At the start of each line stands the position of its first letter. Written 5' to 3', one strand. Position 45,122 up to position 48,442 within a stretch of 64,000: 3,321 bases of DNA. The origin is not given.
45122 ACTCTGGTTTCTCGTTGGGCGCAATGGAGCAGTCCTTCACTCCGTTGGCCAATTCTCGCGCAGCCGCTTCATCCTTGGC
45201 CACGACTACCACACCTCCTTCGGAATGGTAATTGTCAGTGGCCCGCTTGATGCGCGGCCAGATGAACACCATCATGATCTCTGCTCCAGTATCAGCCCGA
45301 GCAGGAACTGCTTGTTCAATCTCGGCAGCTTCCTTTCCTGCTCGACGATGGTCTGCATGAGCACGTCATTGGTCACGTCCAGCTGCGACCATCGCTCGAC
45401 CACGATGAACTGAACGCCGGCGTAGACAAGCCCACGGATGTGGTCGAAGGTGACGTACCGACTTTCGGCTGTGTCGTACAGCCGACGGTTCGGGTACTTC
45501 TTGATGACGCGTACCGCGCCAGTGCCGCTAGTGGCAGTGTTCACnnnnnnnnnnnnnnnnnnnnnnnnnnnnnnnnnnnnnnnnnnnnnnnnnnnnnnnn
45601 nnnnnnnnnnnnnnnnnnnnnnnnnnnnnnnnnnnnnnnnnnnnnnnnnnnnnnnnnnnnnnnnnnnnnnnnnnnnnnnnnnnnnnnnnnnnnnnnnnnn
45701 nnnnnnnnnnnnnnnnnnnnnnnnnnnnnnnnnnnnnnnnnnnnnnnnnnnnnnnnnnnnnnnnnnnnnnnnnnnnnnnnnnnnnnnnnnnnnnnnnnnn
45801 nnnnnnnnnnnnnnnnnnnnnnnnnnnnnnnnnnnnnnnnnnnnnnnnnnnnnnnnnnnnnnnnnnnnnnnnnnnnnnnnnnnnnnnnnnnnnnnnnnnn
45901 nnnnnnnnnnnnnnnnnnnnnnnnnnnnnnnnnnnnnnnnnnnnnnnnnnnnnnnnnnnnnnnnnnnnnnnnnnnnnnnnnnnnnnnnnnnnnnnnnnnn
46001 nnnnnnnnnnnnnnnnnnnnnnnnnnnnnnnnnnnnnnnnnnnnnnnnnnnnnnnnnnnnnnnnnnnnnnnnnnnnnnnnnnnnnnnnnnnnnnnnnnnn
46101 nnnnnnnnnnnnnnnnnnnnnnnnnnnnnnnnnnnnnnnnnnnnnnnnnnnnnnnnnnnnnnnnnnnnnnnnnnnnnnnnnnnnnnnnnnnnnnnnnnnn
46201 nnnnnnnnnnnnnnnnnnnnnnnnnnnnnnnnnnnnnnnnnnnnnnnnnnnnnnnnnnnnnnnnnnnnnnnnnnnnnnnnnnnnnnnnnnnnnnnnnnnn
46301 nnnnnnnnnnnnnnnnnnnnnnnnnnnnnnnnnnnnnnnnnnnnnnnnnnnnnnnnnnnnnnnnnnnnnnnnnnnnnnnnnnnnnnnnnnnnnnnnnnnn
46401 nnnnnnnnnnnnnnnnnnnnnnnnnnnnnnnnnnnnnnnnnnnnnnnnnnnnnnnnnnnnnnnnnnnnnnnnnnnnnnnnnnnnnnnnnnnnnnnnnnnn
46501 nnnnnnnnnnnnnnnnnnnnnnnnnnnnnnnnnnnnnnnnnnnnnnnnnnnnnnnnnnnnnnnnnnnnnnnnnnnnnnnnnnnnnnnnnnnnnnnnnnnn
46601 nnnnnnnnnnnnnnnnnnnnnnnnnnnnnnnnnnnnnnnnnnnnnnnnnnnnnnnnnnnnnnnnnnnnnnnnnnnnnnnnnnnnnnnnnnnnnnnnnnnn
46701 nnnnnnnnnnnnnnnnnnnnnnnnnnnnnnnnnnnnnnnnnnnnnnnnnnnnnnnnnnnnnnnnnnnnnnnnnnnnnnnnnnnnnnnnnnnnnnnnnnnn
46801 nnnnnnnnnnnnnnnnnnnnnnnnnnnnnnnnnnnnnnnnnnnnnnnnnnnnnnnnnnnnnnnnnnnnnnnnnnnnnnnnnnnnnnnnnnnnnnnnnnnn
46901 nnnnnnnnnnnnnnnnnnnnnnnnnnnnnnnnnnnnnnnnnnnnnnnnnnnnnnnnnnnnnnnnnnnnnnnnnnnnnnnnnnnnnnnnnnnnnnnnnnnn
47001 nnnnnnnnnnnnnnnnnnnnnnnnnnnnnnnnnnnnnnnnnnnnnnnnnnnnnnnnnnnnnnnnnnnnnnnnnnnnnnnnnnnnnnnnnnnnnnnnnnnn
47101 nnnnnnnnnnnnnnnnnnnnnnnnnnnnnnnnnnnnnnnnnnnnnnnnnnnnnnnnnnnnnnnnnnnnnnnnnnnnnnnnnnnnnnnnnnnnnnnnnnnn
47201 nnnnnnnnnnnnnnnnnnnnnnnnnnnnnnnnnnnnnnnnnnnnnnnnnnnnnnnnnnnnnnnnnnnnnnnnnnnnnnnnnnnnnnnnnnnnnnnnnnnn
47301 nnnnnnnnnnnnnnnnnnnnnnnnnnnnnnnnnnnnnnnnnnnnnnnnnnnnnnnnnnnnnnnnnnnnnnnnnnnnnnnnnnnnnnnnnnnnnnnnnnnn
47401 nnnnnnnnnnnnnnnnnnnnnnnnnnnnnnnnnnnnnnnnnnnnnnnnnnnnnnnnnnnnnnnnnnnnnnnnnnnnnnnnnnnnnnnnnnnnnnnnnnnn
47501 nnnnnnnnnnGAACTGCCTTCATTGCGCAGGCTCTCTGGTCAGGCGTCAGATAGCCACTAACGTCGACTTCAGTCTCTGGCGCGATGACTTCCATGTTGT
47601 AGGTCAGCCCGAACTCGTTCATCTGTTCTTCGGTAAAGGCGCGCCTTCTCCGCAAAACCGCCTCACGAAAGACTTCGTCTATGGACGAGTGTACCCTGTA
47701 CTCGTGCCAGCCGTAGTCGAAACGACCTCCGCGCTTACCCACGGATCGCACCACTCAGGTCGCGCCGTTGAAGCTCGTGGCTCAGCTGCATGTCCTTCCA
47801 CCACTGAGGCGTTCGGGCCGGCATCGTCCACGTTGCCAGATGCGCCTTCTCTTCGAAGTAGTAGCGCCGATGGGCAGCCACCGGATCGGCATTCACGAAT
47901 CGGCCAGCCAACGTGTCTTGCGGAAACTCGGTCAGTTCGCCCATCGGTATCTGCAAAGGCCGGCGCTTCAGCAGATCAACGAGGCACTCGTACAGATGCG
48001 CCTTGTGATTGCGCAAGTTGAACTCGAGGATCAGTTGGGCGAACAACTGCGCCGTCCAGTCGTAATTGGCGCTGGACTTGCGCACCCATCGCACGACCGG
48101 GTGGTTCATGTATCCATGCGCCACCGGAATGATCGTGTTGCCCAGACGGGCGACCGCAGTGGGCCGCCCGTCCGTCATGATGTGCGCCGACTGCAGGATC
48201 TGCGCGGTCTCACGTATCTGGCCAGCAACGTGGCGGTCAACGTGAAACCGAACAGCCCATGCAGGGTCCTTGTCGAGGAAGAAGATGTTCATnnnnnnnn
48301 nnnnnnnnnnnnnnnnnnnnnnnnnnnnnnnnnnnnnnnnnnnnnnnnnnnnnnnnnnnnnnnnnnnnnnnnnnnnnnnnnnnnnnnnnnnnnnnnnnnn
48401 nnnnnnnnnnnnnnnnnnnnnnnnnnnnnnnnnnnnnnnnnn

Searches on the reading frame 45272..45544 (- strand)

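Call 61: search_protein_families(library=pfam, proteins=[window:45272-45544:-], max_evalue=0.01)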
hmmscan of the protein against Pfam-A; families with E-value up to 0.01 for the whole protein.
window:45272-45544:- (90 aa): 1 family
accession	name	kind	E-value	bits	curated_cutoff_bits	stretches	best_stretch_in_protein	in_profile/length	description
PF07879.16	PHB_acc_N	-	3.2e-23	82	25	1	13-72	1-60/61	PHB/PHA accumulation regulator DNA-binding domain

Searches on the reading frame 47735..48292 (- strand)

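Call 61: search_protein_families(library=pfam, proteins=[window:47735-48292:-], max_evalue=0.01)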
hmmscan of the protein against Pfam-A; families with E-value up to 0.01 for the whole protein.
window:47735-48292:- (185 aa): 1 family
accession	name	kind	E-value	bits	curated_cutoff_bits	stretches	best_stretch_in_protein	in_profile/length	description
PF03013.19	Pyr_excise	-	1.7e-05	25.5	23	1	1-98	1-75/81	Pyrimidine dimer DNA glycosylase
